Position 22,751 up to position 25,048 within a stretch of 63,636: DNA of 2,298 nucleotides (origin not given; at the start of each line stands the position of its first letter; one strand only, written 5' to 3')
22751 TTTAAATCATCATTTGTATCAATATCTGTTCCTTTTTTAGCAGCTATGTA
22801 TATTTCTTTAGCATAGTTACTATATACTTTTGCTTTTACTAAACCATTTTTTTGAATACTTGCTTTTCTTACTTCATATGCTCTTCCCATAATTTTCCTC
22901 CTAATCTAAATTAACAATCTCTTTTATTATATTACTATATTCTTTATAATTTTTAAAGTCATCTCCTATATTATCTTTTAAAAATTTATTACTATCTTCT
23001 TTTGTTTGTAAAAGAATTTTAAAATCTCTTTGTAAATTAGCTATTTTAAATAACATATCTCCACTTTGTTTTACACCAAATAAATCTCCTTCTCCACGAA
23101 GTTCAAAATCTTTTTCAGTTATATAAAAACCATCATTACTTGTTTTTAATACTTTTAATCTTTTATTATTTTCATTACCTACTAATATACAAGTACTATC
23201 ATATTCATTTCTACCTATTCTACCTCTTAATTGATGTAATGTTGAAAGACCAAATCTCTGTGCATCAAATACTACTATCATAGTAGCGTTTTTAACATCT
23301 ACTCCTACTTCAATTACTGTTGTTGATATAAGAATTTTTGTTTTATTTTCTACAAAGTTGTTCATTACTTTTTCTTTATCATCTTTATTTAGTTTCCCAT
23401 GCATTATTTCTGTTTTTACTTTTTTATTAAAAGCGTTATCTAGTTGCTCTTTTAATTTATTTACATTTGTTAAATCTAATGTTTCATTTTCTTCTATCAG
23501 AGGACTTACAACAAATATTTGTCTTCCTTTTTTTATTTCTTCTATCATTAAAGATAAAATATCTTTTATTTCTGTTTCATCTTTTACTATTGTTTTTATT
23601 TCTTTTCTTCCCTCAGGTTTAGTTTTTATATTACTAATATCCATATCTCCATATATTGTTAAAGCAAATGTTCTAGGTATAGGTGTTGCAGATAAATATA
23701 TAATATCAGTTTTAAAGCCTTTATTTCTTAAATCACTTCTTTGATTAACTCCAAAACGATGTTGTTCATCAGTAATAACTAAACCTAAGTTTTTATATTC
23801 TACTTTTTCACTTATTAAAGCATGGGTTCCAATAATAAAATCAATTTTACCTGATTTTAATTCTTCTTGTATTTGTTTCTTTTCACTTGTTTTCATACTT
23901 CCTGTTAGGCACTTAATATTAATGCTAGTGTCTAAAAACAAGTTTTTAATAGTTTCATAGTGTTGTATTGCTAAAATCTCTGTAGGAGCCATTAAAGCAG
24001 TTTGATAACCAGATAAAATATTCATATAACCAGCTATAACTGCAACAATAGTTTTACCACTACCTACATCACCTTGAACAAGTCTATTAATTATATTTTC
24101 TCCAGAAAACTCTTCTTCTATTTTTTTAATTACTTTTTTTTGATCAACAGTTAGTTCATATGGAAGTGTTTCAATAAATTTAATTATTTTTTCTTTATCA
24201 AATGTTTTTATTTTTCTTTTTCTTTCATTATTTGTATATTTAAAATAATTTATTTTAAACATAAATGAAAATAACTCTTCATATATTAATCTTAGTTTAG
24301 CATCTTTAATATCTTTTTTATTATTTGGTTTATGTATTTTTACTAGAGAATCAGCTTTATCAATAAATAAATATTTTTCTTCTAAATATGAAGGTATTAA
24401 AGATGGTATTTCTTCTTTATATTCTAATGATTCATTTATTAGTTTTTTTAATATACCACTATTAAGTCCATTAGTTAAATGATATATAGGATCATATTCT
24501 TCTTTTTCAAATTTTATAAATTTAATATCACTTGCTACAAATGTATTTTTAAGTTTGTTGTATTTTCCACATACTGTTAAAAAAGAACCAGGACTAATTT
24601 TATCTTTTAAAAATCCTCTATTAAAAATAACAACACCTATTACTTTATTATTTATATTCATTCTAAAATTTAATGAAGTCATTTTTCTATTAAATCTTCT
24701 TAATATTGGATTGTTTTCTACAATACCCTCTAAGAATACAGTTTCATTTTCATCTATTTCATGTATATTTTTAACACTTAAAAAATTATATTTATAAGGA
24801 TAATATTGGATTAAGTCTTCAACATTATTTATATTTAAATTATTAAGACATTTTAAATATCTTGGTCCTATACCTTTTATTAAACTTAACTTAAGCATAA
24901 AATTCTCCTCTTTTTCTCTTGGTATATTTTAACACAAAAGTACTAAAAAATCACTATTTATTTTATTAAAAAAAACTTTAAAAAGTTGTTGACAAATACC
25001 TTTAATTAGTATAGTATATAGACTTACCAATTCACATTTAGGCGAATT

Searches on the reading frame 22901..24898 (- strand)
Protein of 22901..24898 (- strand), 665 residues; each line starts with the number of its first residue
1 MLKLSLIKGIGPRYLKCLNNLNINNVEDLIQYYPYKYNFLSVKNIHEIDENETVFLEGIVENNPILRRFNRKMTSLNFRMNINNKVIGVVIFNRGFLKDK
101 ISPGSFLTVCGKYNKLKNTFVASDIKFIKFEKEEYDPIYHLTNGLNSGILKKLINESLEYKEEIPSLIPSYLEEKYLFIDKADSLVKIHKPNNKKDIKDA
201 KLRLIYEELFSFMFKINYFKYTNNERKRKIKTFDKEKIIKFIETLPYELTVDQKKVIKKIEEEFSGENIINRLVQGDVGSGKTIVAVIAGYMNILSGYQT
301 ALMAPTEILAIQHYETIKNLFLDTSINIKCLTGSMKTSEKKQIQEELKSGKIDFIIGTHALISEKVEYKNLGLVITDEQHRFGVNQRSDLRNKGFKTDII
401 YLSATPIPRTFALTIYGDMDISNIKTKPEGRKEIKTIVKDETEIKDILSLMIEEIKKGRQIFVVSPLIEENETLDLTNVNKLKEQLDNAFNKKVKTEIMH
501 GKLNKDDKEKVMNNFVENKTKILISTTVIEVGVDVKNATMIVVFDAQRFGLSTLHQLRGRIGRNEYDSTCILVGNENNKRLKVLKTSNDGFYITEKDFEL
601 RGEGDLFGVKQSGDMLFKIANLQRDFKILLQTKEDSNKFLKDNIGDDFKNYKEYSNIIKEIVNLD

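Call 38: search_protein_families(library=pfam, proteins=[window:22901-24898:-], max_evalue=0.001)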
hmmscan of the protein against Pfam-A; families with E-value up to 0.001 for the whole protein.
window:22901-24898:- (665 aa): 6 families
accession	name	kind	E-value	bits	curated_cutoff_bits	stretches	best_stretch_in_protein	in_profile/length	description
PF00270.35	DEAD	-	4.2e-27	95.4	26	1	252-409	3-162/167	DEAD/DEAH box helicase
PF00271.37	Helicase_C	-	4.2e-25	88.6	23.5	1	448-564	7-109/110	Helicase conserved C-terminal domain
PF17191.10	RecG_wedge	-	8.6e-11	42.1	23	1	6-158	4-159/162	RecG wedge domain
PF19833.4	RecG_dom3_C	-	5.1e-10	39.7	26.8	1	588-647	2-62/87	ATP-dependent DNA helicase RecG, domain 3, C-terminal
PF22590.2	Cas3-like_C_2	-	8.3e-07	29.7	27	1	479-565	15-105/106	CRISPR-associated nuclease/helicase Cas3, C-terminal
PF07517.20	SecA_DEAD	-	9.7e-05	22.2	24.6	1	277-343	98-164/290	SecA DEAD-like domain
